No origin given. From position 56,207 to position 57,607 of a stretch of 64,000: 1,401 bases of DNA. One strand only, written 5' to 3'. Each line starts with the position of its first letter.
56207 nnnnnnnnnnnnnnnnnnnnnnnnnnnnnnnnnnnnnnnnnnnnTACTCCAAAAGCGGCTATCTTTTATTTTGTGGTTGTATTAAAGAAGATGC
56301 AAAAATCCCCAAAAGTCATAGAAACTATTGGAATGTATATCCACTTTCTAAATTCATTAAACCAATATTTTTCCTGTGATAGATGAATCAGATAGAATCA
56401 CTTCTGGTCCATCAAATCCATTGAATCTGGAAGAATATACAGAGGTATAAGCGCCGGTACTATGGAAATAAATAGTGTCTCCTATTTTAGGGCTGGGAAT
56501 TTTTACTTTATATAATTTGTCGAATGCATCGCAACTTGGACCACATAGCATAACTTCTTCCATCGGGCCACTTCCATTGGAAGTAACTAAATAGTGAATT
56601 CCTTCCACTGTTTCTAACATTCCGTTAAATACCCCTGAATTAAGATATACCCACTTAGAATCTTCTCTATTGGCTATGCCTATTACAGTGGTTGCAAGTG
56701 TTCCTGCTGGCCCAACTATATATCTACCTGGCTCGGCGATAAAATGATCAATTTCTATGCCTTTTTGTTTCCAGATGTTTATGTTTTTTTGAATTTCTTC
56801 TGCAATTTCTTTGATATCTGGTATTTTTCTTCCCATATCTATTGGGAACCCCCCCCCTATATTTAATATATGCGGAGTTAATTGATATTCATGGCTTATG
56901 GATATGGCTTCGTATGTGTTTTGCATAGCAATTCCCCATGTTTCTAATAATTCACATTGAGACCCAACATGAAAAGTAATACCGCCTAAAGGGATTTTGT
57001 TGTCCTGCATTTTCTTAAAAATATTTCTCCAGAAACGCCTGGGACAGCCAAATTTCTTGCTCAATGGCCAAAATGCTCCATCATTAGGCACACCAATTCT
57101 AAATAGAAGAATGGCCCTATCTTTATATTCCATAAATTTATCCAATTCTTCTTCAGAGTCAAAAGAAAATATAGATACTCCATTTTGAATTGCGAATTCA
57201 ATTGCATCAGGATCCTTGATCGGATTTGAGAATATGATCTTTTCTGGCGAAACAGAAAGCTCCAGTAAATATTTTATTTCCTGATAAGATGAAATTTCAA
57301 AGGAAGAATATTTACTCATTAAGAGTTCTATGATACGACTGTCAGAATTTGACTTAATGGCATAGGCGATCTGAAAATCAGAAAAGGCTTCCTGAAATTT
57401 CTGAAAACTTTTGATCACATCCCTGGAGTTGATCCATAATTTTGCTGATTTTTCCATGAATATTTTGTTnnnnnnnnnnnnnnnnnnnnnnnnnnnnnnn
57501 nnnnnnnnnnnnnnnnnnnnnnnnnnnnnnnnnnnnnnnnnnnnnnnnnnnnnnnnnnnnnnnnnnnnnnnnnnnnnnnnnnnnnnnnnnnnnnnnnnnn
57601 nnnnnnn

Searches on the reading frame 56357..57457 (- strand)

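Call 50: search_protein_families(library=pfam, proteins=[window:56357-57457:-], max_evalue=0.001)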
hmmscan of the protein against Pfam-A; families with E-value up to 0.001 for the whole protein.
window:56357-57457:- (366 aa): 2 families
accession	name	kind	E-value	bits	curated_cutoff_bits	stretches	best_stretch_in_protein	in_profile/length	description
PF02784.22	Orn_Arg_deC_N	-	1.9e-46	158.9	23.4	1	12-249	2-247/247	Pyridoxal-dependent decarboxylase, pyridoxal binding domain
PF00278.28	Orn_DAP_Arg_deC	-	3.5e-15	56.5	23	1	246-335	2-95/95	Pyridoxal-dependent decarboxylase, C-terminal sheet domain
